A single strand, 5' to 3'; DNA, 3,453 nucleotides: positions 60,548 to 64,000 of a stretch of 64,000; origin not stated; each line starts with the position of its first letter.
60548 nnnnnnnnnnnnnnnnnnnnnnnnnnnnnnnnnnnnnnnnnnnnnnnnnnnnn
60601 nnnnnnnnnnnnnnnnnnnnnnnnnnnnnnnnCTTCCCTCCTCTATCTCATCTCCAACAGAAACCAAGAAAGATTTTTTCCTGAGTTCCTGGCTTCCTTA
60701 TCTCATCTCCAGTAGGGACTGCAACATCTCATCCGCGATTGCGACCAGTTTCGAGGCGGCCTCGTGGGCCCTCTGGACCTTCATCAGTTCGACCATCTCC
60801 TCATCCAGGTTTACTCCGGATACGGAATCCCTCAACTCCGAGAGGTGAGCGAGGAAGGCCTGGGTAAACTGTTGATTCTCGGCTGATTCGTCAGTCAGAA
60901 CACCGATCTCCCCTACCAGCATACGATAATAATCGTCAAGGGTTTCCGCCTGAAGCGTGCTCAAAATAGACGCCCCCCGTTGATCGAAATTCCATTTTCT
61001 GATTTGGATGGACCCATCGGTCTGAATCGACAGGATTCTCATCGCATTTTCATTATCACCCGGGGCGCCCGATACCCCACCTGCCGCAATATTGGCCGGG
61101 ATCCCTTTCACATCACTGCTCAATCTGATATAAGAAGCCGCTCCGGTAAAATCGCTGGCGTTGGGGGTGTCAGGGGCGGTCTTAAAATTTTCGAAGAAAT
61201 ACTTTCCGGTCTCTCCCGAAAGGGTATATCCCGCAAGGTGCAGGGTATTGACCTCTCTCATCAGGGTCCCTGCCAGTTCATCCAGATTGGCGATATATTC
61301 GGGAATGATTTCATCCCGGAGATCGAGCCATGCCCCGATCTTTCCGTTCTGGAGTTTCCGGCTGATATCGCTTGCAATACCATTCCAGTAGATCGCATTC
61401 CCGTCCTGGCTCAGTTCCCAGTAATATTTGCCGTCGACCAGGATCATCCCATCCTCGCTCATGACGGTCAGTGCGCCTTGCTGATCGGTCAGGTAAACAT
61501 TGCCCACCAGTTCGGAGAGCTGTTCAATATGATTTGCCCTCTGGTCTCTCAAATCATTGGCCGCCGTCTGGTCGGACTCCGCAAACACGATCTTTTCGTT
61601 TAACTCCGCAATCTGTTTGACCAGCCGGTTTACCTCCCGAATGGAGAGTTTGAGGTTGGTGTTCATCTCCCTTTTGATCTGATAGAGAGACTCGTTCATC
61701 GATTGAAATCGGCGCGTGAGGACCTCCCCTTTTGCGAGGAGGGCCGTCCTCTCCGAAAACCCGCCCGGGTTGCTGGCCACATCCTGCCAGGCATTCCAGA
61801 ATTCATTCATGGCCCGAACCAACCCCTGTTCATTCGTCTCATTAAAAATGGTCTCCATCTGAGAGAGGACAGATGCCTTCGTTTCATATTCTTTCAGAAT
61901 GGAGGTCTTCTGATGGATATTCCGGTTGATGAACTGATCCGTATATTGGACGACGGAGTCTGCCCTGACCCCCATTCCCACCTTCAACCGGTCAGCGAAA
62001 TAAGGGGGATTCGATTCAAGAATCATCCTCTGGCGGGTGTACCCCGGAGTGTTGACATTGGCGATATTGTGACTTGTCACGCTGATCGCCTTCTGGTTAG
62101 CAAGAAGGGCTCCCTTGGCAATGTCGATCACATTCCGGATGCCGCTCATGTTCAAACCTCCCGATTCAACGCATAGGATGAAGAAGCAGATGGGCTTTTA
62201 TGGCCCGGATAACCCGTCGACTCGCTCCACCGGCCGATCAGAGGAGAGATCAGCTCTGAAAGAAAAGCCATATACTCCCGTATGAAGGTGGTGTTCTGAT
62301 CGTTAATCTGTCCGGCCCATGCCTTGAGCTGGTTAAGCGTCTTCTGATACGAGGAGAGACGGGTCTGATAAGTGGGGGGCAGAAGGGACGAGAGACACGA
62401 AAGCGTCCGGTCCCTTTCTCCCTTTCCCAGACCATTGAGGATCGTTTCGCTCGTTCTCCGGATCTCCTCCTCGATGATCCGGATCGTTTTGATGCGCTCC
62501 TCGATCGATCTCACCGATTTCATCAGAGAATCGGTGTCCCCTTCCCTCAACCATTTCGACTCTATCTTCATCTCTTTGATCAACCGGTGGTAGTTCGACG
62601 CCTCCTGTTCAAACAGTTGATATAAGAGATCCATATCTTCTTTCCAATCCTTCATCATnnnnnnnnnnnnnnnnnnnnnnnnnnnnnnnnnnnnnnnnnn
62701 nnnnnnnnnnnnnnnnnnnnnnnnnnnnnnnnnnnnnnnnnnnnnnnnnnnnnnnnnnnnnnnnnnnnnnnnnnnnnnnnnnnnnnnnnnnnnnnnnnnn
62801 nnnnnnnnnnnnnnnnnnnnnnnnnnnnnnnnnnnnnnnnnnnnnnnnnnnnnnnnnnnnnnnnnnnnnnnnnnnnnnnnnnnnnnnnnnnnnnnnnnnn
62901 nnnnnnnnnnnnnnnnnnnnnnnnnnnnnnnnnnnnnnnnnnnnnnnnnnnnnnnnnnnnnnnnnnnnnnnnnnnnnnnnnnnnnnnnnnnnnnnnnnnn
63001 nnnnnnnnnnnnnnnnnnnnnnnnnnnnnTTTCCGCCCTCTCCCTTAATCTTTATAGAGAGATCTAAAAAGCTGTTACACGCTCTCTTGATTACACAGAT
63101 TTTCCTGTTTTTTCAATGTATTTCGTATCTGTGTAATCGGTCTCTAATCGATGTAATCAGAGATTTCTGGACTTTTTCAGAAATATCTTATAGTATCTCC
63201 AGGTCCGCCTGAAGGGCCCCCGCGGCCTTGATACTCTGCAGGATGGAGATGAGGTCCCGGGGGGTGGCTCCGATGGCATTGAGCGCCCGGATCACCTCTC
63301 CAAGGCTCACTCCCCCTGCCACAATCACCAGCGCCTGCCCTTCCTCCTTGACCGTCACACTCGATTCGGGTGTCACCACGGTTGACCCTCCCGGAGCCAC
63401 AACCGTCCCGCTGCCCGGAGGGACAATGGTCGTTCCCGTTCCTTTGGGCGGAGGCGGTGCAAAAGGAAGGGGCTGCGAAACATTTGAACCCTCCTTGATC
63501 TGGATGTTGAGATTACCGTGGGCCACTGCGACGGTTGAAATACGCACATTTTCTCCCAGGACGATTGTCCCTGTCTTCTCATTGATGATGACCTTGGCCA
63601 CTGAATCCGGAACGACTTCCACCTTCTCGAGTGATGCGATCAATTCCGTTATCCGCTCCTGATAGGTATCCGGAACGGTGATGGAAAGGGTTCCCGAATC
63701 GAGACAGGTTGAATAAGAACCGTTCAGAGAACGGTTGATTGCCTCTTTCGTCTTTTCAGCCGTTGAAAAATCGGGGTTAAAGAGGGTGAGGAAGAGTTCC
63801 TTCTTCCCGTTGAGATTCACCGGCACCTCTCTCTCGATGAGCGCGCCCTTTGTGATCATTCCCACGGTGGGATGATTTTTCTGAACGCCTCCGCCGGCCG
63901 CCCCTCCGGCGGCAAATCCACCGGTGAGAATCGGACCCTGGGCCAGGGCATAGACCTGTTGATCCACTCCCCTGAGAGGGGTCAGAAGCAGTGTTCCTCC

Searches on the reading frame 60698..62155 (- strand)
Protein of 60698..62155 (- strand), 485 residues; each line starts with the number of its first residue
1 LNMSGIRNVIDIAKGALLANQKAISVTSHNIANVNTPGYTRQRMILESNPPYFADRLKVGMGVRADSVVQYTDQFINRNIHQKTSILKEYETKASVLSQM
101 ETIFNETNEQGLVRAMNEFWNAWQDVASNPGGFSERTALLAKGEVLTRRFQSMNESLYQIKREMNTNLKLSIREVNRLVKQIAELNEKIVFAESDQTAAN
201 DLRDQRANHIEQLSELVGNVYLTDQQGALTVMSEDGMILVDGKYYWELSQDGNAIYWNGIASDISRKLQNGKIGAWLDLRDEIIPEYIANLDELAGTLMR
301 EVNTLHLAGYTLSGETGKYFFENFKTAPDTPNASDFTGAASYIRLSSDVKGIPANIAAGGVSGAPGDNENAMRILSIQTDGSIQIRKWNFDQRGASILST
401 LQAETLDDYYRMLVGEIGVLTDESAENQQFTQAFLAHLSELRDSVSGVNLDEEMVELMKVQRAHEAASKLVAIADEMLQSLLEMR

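Call 10: search_protein_families(library=pfam, proteins=[window:60698-62155:-], max_evalue=0.001)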
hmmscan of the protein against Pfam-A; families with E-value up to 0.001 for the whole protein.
window:60698-62155:- (485 aa): 3 families
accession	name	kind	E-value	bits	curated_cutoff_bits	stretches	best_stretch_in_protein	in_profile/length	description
PF22638.1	FlgK_D1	-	4.8e-59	200.2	28.6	1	97-321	1-233/233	Flagellar hook-associated protein FlgK helical domain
PF06429.18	Flg_bbr_C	-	5.3e-13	48.7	23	1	445-484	7-46/46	Flagellar basal body rod FlgEFG protein C-terminal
PF00460.25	Flg_bb_rod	-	5.8e-09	36.2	20.7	1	10-40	1-31/31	Flagella basal body rod protein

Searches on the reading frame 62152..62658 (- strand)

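Call 10: search_protein_families(library=pfam, proteins=[window:62152-62658:-], max_evalue=0.001)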
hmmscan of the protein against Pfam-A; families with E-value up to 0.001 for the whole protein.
window:62152-62658:- (168 aa): 1 family
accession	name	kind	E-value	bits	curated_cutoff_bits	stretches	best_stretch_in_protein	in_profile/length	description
PF05130.17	FlgN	-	4.8e-12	46.9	30.5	1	11-150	5-139/147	FlgN protein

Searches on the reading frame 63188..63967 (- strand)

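Call 10: search_protein_families(library=pfam, proteins=[window:63188-63967:-], max_evalue=0.001)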
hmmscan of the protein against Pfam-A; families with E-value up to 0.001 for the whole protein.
window:63188-63967:- (259 aa): 1 family
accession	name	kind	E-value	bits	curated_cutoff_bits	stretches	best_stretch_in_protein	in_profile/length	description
PF02119.21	FlgI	-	7.2e-78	262.3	25.3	1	1-258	108-343/343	Flagellar P-ring protein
